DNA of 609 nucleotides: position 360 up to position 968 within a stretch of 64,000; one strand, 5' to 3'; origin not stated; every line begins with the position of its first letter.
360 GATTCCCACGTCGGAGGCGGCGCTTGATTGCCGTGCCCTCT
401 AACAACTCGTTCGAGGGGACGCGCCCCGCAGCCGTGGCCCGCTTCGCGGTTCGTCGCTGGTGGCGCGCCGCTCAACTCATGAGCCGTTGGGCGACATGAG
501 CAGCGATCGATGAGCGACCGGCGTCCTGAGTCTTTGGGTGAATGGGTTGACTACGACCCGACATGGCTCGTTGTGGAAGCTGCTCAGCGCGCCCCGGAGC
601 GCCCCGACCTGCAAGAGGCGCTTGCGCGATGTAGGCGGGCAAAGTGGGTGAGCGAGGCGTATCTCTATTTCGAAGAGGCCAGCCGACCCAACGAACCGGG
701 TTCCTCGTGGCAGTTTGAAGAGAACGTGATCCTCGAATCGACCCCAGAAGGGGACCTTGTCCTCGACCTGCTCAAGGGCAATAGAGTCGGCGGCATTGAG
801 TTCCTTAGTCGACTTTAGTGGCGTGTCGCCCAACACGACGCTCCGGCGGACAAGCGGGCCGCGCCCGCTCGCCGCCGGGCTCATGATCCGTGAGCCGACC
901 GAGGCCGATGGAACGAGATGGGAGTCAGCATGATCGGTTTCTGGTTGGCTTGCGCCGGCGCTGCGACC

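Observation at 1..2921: Integron-type cassette array at the window start: 55-bp direct repeats with GTTRRRY cores bracket small low-GC ORFs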

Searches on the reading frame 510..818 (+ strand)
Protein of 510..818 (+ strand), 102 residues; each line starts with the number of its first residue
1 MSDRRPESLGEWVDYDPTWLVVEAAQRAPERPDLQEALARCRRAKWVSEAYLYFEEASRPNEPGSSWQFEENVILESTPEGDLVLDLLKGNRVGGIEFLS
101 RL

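Call 6: find_encoding_contigs(protein=window:510-818:+, flank=10000, max_places=6)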
Protein window:510-818:+ (102 aa): 9 contigs read that carry it; 5 places shown.
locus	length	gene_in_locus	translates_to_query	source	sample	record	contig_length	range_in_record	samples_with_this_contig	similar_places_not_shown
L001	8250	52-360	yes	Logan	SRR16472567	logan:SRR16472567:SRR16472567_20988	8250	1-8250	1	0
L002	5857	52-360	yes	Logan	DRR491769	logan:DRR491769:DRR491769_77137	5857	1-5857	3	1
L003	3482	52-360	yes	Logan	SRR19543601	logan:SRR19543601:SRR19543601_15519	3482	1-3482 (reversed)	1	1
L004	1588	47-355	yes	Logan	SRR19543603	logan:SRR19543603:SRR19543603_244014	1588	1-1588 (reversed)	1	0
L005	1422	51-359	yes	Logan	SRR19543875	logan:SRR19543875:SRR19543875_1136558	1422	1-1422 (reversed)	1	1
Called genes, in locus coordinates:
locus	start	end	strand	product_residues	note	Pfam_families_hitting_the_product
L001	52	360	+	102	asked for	-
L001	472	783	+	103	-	-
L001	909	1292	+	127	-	-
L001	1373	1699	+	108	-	-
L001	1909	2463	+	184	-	-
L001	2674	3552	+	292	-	PF00520:Ion_trans, PF07885:Ion_trans_2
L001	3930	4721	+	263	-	PF03476:MOSC_N (weak), PF03473:MOSC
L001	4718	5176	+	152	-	PF13577:SnoaL_4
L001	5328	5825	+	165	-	PF03073:TspO_MBR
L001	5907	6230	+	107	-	-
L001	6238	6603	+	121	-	-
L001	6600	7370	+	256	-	PF09844:DUF2071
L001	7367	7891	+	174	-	PF12867:DinB_2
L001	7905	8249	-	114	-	?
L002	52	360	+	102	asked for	-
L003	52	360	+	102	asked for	-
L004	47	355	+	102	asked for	-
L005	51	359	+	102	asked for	-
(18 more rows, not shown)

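Call 9: search_protein_families(library=pfam, proteins=[window:510-818:+], max_evalue=0.1)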
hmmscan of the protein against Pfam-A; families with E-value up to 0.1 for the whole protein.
window:510-818:+ (102 aa): 0 families

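Call 30: find_homologous_proteins(query=window:510-818:+, max_evalue=0.001)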
Query window:510-818:+ (102 aa): 21 proteins with E <= 0.001 among 28 candidates.
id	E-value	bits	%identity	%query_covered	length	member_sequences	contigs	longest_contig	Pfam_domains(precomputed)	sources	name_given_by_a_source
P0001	2.1e-60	219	98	100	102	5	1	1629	-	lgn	-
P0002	1.5e-49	184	77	100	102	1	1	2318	-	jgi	jgi:hypothetical protein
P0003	1.6e-49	184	80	99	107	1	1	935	-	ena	-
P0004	2.5e-48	180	76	100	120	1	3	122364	-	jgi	jgi:hypothetical protein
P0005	9.1e-46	172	74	97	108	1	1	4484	-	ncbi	-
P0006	3.2e-30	122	62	89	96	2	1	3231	-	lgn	-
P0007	9.2e-29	117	61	91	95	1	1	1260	-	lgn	-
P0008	2.8e-26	109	58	90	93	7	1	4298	-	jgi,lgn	jgi:hypothetical protein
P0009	2.2e-25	107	58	90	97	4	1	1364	-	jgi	jgi:hypothetical protein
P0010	4.8e-25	105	57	90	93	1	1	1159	-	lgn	-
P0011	3.1e-24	103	53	92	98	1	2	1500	-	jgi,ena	-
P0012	7.9e-24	102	55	89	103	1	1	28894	-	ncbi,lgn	-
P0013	2.2e-23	100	52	92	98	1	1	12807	-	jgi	jgi:hypothetical protein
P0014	1.1e-22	98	51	92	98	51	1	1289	-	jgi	-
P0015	1.9e-22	97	51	92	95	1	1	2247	-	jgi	jgi:hypothetical protein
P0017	3.0e-22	96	50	92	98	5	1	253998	-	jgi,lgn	jgi:hypothetical protein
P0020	1.8e-18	84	47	92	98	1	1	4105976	-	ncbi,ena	-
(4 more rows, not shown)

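Call 31: find_encoding_contigs(protein=P0004, flank=10000, max_places=3)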
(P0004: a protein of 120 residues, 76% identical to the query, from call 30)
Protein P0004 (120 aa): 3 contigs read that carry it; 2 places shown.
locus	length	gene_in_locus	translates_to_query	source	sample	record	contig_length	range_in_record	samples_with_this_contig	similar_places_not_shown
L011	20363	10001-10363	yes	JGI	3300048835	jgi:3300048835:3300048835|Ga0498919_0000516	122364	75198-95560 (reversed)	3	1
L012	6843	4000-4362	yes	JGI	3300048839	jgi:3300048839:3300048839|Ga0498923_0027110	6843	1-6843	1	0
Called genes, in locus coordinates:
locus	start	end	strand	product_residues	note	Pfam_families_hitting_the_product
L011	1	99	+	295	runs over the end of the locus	PF02195:ParB_N, PF17762:HTH_ParB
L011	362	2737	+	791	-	PF03739:LptF_LptG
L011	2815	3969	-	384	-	PF01817:CM_2, PF00800:PDT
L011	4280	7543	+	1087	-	PF02811:PHP, PF07733:DNA_pol3_alpha, PF17657:DNA_pol3_finger, PF14579:HHH_6, PF01336:tRNA_anti-codon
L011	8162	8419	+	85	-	-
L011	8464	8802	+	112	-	-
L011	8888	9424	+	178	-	-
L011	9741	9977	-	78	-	-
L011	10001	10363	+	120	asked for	-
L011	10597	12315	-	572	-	PF01839:FG-GAP (faint), PF13517:FG-GAP_3, PF07593:UnbV_ASPIC (weak)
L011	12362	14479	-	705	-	PF13435:Cytochrome_C554 (faint), PF14522:Cytochrome_C7 (faint)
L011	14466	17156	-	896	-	PF08471:Ribonuc_red_2_N, PF02867:Ribonuc_red_lgC, PF12637:TSCPD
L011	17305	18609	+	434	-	PF04055:Radical_SAM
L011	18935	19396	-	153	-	PF06983:3-dmu-9_3-mt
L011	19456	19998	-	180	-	-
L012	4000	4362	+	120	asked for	-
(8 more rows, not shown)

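Call 32: find_encoding_contigs(protein=P0020, flank=10000, max_places=2)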
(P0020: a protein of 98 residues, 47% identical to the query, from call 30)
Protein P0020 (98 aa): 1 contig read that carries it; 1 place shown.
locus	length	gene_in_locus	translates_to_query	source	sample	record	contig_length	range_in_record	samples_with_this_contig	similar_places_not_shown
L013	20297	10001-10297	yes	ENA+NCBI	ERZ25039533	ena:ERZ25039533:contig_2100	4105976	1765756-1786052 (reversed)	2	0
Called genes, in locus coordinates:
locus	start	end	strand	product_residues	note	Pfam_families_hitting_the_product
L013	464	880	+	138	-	PF13279:4HBT_2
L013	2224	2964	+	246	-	-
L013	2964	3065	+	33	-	-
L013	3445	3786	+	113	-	-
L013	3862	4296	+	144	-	-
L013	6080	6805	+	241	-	-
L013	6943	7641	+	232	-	-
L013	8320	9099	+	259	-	-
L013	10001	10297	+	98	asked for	-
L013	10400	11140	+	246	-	-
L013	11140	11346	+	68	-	-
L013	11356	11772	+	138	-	PF13279:4HBT_2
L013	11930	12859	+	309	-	PF04909:Amidohydro_2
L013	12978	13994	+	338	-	PF04909:Amidohydro_2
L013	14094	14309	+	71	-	-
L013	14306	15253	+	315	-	-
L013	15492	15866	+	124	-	-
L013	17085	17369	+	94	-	PF12441:CopG_antitoxin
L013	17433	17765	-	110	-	PF13560:HTH_31 (weak), PF01381:HTH_3 (weak)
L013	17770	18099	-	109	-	PF05973:Gp49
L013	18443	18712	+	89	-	PF10387:DUF2442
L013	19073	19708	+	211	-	PF01209:Ubie_methyltran, PF13489:Methyltransf_23, PF13847:Methyltransf_31, PF08241:Methyltransf_11, PF08242:Methyltransf_12, PF13649:Methyltransf_25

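Call 34: find_encoding_contigs(protein=P0017, flank=10000, max_places=2)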
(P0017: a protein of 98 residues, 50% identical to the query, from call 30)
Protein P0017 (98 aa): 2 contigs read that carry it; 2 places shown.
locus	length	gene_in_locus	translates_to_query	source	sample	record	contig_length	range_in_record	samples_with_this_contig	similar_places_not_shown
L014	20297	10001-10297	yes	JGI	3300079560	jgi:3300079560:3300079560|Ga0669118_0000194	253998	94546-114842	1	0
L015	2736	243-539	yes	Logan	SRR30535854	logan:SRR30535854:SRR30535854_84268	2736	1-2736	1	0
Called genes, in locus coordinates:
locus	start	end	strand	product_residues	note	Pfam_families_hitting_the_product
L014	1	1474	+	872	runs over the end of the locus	PF00069:Pkinase, PF07714:PK_Tyr_Ser-Thr, PF03109:ABC1, PF26549:Tricorn_N, PF26549:Tricorn_N, PF26550:Tricorn_2nd, PF26550:Tricorn_2nd, PF26549:Tricorn_N, +9 more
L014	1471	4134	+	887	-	PF00069:Pkinase, PF01636:APH (faint), PF03109:ABC1 (faint), PF07714:PK_Tyr_Ser-Thr, PF26549:Tricorn_N, PF07676:PD40, PF26550:Tricorn_2nd, PF26549:Tricorn_N, +3 more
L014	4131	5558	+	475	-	PF04389:Peptidase_M28, PF01546:Peptidase_M20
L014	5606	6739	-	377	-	PF00155:Aminotran_1_2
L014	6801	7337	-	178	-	PF13590:DUF4136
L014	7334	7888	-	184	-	PF13590:DUF4136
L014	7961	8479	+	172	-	PF05163:DinB, PF12867:DinB_2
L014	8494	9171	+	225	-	PF00484:Pro_CA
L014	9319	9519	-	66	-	-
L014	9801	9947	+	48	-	-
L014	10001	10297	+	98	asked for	-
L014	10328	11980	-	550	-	PF00027:cNMP_binding, PF01946:Thi4 (weak), PF00070:Pyr_redox (faint), PF00890:FAD_binding_2 (weak), PF07992:Pyr_redox_2, PF12831:FAD_oxidored (weak), PF13450:NAD_binding_8 (weak), PF13738:Pyr_redox_3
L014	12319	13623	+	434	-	PF06441:EHN, PF00561:Abhydrolase_1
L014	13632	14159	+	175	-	PF16694:Cytochrome_P460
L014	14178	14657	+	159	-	PF12973:Cupin_7 (faint)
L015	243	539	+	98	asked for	-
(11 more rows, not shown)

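Call 35: find_encoding_contigs(protein=P0012, flank=10000, max_places=2)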
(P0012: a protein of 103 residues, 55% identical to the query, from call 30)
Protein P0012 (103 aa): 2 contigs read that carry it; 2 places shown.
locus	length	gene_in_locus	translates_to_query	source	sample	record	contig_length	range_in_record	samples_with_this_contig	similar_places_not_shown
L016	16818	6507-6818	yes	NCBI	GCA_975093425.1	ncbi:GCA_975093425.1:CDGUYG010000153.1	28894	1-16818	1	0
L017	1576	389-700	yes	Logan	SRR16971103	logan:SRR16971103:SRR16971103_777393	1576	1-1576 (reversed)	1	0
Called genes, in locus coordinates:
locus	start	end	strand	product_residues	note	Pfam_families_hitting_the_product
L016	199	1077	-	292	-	PF02673:BacA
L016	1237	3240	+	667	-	PF07517:SecA_DEAD, PF01043:SecA_PP_bind, PF21090:P-loop_SecA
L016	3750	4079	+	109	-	-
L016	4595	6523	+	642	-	PF01964:ThiC_Rad_SAM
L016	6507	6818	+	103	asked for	-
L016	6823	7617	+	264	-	PF14317:YcxB (weak)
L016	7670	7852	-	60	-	-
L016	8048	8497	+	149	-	PF20393:Pro_CA_2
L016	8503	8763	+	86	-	-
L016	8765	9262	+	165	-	-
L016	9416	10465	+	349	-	PF08240:ADH_N, PF00107:ADH_zinc_N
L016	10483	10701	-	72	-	-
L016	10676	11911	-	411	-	PF13784:Fic_N, PF02661:Fic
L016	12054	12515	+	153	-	-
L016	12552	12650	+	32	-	-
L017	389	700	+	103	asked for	-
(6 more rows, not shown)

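Call 36: find_encoding_contigs(protein=P0013, flank=10000, max_places=2)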
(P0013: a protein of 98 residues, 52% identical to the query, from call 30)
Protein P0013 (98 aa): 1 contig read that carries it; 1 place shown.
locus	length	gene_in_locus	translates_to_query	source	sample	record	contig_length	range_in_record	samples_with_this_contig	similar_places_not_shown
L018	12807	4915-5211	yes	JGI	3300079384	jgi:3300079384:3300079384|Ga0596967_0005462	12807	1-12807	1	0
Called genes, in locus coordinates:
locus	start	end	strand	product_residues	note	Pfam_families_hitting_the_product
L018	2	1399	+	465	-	?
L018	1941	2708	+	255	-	PF01370:Epimerase (weak), PF05368:NmrA (weak), PF13460:NAD_binding_10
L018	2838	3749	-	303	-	PF00561:Abhydrolase_1, PF12146:Hydrolase_4, PF12697:Abhydrolase_6, PF00326:Peptidase_S9 (faint)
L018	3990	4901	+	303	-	PF00561:Abhydrolase_1, PF12697:Abhydrolase_6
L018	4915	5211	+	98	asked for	-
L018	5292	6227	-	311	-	-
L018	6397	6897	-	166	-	PF07291:MauE (weak), PF07681:DoxX, PF04173:DoxD (weak)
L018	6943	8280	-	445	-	PF00070:Pyr_redox (faint), PF01266:DAO (faint), PF07992:Pyr_redox_2, PF22366:NDH2_C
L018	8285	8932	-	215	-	PF00485:PRK (weak)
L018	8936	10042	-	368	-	PF08240:ADH_N, PF16912:Glu_dehyd_C, PF00107:ADH_zinc_N (weak)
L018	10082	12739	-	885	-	PF22422:MGH1-like_GH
